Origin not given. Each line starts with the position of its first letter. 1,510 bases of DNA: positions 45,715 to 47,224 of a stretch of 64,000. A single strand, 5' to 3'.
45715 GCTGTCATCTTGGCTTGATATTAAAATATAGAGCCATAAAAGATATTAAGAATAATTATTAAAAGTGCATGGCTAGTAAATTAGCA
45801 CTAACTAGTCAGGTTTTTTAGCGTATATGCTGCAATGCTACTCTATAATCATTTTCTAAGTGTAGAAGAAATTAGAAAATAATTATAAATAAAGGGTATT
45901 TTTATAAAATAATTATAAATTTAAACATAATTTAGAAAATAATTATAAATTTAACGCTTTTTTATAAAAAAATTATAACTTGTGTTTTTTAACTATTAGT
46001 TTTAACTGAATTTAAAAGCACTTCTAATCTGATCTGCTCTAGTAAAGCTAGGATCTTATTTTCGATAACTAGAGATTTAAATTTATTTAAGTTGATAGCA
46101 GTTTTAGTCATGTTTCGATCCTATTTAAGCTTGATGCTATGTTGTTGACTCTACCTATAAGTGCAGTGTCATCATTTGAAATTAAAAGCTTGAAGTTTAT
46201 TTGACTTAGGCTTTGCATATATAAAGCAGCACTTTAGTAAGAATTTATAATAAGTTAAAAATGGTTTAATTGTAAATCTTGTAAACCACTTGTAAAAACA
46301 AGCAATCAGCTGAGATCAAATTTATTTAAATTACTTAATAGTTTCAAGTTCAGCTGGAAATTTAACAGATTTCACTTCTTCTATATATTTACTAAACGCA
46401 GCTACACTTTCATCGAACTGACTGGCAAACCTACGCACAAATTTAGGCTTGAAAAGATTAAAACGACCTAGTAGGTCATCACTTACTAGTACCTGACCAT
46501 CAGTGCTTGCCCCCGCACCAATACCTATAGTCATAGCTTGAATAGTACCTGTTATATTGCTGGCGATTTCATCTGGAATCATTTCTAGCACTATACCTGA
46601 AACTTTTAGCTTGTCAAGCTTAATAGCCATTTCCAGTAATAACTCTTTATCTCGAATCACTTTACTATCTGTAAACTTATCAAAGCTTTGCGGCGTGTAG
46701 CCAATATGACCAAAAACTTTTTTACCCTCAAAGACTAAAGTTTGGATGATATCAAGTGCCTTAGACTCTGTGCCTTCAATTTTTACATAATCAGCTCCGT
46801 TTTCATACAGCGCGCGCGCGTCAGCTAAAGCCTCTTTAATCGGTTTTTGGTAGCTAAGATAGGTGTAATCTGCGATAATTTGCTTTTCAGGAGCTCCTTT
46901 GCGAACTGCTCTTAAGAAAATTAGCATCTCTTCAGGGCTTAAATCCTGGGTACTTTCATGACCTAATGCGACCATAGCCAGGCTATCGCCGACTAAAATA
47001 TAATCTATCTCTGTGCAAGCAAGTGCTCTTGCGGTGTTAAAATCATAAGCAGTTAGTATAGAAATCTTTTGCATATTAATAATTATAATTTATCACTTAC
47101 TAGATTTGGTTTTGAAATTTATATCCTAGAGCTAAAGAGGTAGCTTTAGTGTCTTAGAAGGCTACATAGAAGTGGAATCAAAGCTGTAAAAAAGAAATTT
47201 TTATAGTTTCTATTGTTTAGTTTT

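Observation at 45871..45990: Dispersed 20-bp AT-rich motif in 30-bp phased tandem arrays in at least four intergenic regions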

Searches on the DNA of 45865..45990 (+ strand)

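Call 89: search_dna_similar(query=window:45865-45990:+, collection=phages, mode=distant, max_evalue=0.01, max_rows=10)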
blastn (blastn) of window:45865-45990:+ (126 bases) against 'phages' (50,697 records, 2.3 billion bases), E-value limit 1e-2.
Records with a match: 10; places in all: 10; records where one place covers at least 80% of the query: 0.
Best place of each record, by identity: 90-95% 10.
By first word of the organism name: Sulfolobus 10.
By host as written in the record: Sulfolobus islandicus 10.
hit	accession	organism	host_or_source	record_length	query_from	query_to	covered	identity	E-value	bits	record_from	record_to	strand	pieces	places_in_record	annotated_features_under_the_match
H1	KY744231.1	Sulfolobus islandicus rod-shaped virus 4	Sulfolobus islandicus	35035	95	126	25%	93.8%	2e-4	50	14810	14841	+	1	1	hypothetical protein (x2)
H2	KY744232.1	Sulfolobus islandicus rod-shaped virus 7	Sulfolobus islandicus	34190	95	126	25%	93.8%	2e-4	50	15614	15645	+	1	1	hypothetical protein (x2)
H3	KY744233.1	Sulfolobus islandicus rod-shaped virus 5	Sulfolobus islandicus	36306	95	126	25%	93.8%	2e-4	50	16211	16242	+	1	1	hypothetical protein (x2)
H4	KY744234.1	Sulfolobus islandicus rod-shaped virus 11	Sulfolobus islandicus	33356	95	126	25%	93.8%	2e-4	50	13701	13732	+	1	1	hypothetical protein (x2)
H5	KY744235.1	Sulfolobus islandicus rod-shaped phage 6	Sulfolobus islandicus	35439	95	126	25%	93.8%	2e-4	50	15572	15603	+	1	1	hypothetical protein (x2)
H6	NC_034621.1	Sulfolobus islandicus rod-shaped virus 5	Sulfolobus islandicus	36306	95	126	25%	93.8%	2e-4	50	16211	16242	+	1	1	hypothetical protein (x2)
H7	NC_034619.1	Sulfolobus islandicus rod-shaped virus 7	Sulfolobus islandicus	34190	95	126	25%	93.8%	2e-4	50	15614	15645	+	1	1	hypothetical protein (x2)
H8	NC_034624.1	Sulfolobus islandicus rod-shaped virus 11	Sulfolobus islandicus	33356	95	126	25%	93.8%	2e-4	50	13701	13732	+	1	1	hypothetical protein (x2)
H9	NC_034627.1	Sulfolobus islandicus rod-shaped phage 6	Sulfolobus islandicus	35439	95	126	25%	93.8%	2e-4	50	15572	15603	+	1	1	hypothetical protein (x2)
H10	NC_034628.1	Sulfolobus islandicus rod-shaped virus 4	Sulfolobus islandicus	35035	95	126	25%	93.8%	2e-4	50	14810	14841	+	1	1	hypothetical protein (x2)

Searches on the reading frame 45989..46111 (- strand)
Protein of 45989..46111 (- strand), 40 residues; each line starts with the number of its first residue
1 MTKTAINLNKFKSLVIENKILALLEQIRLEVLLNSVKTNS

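Call 59: search_protein_families(library=pfam, proteins=[window:45989-46111:-], max_evalue=1)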
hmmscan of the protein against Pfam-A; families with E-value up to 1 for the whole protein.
window:45989-46111:- (40 aa): 0 families

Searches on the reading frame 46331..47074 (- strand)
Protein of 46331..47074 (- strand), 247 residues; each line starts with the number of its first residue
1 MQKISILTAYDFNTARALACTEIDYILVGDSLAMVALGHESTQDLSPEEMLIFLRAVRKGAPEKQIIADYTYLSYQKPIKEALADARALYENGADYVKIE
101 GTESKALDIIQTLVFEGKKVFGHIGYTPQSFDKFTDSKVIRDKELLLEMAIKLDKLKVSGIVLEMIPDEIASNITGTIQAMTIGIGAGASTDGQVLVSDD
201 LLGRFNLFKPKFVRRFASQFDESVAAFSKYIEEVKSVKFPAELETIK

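Call 20: find_encoding_contigs(protein=window:46331-47074:-, flank=10000, max_places=6)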
Protein window:46331-47074:- (247 aa): 3 contigs read that carry it; 2 places shown.
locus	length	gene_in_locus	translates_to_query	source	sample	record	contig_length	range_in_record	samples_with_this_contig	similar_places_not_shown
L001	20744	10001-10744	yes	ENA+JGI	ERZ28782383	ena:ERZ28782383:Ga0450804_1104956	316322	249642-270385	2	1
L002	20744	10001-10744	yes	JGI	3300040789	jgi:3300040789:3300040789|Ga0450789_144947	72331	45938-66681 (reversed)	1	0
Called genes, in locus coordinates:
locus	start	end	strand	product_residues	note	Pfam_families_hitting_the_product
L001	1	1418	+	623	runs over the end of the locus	PF00999:Na_H_Exchanger, PF02254:TrkA_N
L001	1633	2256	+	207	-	-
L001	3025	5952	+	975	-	-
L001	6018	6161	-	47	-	-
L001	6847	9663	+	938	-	-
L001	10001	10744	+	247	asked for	PF02548:Pantoate_transf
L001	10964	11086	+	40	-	-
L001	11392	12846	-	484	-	-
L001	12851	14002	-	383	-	PF02771:Acyl-CoA_dh_N, PF02770:Acyl-CoA_dh_M, PF00441:Acyl-CoA_dh_1, PF08028:Acyl-CoA_dh_2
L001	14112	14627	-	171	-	PF02870:Methyltransf_1N, PF01035:DNA_binding_1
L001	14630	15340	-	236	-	PF01965:DJ-1_PfpI (weak)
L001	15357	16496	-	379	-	PF00348:polyprenyl_synt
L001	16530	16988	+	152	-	PF00383:dCMP_cyt_deam_1, PF14437:MafB19-deam, PF14439:Bd3614-deam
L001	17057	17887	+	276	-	PF00781:DAGK_cat (weak), PF01513:NAD_kinase, PF20143:NAD_kinase_C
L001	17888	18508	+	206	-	-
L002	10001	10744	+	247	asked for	PF02548:Pantoate_transf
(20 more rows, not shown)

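Call 43: list_cluster_members(proteins=[P0001, window:46331-47074:-, window:62391-63494:+])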
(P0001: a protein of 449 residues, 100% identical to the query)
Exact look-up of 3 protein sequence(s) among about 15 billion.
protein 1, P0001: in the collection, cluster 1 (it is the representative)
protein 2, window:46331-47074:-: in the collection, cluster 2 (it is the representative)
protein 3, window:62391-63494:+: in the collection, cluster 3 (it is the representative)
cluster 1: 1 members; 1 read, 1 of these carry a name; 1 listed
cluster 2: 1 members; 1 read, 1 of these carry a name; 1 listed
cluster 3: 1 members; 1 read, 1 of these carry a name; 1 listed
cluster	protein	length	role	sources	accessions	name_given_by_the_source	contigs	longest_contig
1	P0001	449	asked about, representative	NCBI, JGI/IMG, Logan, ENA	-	ribosomal protein S1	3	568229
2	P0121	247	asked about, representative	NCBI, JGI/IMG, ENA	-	3-methyl-2-oxobutanoate hydroxymethyltransferase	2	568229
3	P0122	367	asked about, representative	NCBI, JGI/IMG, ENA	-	curved DNA-binding protein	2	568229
